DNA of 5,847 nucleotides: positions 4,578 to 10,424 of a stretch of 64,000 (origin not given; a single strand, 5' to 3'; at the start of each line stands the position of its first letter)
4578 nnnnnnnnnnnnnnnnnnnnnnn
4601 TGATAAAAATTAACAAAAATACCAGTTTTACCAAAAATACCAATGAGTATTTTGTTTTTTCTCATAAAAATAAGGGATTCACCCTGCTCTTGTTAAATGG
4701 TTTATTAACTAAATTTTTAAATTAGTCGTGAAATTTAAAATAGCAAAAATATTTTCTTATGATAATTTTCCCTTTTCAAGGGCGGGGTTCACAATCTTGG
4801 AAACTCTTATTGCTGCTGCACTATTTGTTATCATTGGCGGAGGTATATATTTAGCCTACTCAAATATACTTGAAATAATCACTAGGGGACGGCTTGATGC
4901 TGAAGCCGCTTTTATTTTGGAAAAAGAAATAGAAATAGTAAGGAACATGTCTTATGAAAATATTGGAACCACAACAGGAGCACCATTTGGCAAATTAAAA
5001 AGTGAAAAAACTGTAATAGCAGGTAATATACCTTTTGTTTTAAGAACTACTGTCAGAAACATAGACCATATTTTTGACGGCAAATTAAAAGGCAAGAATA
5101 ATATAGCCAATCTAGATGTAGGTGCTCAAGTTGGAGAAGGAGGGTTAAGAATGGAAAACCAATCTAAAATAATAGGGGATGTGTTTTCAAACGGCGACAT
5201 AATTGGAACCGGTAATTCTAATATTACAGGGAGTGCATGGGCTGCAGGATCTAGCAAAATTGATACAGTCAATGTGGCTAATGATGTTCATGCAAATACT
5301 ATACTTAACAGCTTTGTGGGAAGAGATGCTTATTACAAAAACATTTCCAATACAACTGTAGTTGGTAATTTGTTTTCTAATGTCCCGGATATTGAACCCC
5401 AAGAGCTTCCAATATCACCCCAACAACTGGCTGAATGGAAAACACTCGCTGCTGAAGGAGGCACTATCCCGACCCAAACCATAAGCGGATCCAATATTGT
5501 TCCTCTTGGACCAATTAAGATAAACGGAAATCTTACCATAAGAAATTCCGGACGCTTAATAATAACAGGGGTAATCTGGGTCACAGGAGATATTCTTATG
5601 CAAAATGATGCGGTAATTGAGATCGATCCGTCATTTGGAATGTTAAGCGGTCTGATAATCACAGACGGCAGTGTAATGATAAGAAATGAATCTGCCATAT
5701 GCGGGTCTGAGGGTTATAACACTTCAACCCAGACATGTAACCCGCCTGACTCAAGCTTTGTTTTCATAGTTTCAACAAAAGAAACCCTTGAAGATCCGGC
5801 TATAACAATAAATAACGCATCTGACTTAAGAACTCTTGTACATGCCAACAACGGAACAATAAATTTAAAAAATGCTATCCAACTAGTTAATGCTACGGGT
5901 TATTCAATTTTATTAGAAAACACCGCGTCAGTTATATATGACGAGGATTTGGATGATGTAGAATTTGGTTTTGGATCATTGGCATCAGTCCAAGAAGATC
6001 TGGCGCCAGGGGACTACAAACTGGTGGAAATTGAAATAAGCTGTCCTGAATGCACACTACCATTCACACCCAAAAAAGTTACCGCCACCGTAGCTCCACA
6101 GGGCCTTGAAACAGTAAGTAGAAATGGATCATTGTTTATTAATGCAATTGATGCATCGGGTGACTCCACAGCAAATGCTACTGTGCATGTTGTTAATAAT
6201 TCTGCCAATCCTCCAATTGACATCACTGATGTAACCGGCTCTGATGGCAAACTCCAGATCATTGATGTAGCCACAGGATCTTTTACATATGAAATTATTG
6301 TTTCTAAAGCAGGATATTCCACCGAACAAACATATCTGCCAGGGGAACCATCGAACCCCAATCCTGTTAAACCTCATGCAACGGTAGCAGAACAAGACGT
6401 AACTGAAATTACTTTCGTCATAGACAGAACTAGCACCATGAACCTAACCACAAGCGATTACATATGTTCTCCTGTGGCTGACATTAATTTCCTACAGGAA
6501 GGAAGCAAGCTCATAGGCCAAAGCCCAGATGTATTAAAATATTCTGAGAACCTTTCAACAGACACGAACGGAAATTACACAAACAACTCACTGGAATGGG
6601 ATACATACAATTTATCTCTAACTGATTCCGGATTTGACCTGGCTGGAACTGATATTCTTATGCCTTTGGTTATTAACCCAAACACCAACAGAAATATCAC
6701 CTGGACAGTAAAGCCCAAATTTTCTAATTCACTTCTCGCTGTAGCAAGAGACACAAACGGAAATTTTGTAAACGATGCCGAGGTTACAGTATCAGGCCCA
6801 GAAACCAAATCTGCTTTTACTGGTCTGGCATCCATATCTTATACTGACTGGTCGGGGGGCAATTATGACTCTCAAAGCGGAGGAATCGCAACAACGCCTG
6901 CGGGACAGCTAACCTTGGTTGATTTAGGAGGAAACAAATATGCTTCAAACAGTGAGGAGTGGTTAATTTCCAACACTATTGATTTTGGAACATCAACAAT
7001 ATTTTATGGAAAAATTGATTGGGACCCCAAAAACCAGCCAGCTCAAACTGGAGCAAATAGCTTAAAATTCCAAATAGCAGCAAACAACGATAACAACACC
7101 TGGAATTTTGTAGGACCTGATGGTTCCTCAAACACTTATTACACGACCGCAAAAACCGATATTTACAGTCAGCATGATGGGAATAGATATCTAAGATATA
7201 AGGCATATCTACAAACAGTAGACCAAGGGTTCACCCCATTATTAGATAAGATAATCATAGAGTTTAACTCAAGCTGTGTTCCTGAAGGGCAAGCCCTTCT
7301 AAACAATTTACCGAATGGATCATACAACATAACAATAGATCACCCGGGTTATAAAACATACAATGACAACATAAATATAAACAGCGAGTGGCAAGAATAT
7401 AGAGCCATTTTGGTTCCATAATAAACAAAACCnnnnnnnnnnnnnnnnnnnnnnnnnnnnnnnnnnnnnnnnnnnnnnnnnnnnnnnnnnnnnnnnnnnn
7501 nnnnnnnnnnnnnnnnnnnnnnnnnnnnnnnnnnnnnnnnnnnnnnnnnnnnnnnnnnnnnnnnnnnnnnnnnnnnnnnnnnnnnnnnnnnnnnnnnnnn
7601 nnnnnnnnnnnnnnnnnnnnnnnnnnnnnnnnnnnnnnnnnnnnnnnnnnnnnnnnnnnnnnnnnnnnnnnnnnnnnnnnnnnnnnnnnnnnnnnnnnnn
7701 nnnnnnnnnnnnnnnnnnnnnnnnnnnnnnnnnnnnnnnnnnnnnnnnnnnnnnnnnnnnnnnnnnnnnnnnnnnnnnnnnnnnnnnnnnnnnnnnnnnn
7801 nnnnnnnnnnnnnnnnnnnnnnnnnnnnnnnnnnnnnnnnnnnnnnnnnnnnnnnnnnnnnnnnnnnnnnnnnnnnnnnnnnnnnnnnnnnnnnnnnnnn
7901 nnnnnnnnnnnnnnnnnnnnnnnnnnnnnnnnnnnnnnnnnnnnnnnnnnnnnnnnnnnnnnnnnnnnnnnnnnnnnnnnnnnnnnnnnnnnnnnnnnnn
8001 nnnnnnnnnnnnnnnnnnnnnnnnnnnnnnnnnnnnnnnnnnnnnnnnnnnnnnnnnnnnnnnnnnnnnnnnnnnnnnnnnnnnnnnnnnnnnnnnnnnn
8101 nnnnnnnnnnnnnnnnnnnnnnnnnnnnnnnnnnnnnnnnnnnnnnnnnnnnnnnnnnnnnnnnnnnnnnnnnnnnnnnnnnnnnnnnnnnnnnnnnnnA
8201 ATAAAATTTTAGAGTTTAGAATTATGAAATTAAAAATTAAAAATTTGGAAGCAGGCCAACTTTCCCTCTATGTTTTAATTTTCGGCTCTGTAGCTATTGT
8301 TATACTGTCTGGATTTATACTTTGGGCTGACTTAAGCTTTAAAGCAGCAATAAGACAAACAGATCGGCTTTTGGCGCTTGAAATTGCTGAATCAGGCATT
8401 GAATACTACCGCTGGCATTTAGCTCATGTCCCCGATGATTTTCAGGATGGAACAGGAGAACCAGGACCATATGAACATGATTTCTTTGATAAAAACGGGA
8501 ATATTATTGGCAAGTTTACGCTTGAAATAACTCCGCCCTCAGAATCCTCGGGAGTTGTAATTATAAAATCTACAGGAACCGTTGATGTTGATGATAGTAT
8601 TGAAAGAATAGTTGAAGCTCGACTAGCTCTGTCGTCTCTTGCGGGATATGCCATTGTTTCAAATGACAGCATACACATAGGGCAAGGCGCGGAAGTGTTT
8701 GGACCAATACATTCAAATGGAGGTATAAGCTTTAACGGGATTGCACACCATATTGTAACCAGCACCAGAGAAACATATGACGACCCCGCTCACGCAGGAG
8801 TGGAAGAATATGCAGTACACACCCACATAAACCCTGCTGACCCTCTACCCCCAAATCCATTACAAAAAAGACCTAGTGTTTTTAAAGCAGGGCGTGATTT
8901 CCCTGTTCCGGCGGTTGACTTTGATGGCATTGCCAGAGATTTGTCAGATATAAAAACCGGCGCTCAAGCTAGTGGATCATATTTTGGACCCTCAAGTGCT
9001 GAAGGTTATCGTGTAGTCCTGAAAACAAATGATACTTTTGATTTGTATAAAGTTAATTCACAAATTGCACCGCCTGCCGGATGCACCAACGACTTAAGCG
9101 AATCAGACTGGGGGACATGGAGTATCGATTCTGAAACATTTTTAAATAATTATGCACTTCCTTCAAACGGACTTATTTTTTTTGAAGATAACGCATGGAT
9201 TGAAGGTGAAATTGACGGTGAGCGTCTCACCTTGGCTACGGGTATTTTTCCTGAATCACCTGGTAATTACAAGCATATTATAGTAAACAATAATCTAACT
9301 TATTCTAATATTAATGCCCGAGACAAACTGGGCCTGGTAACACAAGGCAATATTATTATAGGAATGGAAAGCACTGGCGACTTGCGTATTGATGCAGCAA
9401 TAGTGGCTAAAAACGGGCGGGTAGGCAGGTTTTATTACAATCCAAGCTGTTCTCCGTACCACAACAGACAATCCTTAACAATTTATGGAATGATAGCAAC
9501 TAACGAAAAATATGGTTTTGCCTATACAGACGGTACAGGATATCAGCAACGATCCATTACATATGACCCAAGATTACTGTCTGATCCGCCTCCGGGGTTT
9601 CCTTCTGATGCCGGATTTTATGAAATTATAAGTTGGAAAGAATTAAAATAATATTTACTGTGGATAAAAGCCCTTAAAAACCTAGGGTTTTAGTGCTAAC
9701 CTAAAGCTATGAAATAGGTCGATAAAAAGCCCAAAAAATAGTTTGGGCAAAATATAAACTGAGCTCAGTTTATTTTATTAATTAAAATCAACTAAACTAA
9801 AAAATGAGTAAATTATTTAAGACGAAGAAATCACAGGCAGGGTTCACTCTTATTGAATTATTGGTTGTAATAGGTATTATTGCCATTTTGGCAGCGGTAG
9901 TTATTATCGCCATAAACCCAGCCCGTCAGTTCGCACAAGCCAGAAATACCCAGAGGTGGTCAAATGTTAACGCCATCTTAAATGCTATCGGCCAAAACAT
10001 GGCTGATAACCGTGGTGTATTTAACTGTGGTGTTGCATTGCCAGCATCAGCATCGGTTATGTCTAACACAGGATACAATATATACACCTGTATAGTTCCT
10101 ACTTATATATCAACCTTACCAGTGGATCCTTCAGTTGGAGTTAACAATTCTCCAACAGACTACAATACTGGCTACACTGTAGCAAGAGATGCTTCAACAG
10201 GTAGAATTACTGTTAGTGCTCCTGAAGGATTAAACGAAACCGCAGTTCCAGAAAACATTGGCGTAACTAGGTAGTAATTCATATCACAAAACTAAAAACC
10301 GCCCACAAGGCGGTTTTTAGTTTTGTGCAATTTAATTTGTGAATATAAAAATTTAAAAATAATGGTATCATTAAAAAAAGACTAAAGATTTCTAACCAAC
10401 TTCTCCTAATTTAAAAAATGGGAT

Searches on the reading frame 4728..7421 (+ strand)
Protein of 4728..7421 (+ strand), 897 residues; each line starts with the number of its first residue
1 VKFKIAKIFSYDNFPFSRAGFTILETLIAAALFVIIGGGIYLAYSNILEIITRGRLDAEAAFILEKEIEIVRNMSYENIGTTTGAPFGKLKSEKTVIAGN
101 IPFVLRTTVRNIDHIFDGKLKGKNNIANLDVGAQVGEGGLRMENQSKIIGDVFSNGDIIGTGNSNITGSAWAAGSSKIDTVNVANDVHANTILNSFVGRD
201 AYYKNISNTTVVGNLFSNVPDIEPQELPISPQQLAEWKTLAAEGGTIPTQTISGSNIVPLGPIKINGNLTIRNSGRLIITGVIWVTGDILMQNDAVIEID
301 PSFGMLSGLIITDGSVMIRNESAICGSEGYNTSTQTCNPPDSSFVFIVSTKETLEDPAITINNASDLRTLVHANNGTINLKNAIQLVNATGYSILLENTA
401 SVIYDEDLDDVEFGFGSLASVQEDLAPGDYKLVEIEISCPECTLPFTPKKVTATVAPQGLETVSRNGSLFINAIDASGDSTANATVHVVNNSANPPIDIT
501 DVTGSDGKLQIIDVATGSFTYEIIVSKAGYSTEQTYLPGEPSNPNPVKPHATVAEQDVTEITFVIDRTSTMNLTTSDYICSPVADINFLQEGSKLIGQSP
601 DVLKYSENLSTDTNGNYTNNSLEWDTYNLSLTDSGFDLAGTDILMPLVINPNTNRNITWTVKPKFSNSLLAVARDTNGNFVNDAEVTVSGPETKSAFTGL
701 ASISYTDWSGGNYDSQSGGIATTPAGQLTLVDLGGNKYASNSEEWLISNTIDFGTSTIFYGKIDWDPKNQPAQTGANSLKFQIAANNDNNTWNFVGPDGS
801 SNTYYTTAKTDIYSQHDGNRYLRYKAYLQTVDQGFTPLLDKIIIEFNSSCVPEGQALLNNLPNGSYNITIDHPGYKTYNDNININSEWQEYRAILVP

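Call 107: search_protein_families(library=pfam, proteins=[window:4728-7421:+], max_evalue=0.001)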
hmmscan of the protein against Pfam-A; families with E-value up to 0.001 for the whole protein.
window:4728-7421:+ (897 aa): 4 families
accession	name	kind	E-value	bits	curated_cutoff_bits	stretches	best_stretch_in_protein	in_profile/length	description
PF13620.12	CarboxypepD_reg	-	4.5e-13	49.8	32.3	1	474-553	7-69/82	Carboxypeptidase regulatory-like domain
PF13715.12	CarbopepD_reg_2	-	8.2e-07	29.4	32.2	0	857-887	37-67/88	CarboxypepD_reg-like domain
PF08308.17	PEGA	-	0.00027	21.2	20.8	0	859-887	30-57/71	PEGA domain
PF17802.7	SpaA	-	0.00061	20.3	23.1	0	468-535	2-70/91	Prealbumin-like fold domain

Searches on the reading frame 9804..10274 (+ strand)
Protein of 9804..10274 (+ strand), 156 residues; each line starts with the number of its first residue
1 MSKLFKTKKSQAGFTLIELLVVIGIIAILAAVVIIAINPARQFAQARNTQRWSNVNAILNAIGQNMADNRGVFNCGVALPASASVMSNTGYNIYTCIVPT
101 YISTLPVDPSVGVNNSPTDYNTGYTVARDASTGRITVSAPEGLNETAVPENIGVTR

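Call 13: search_protein_families(library=pfam, proteins=[window:9804-10274:+], max_evalue=0.01)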
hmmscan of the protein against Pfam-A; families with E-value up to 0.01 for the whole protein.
window:9804-10274:+ (156 aa): 1 family
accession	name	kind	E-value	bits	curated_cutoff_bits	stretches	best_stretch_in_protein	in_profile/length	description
PF07963.17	N_methyl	-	2.6e-09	36.7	21.2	1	9-33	2-26/27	Prokaryotic N-terminal methylation motif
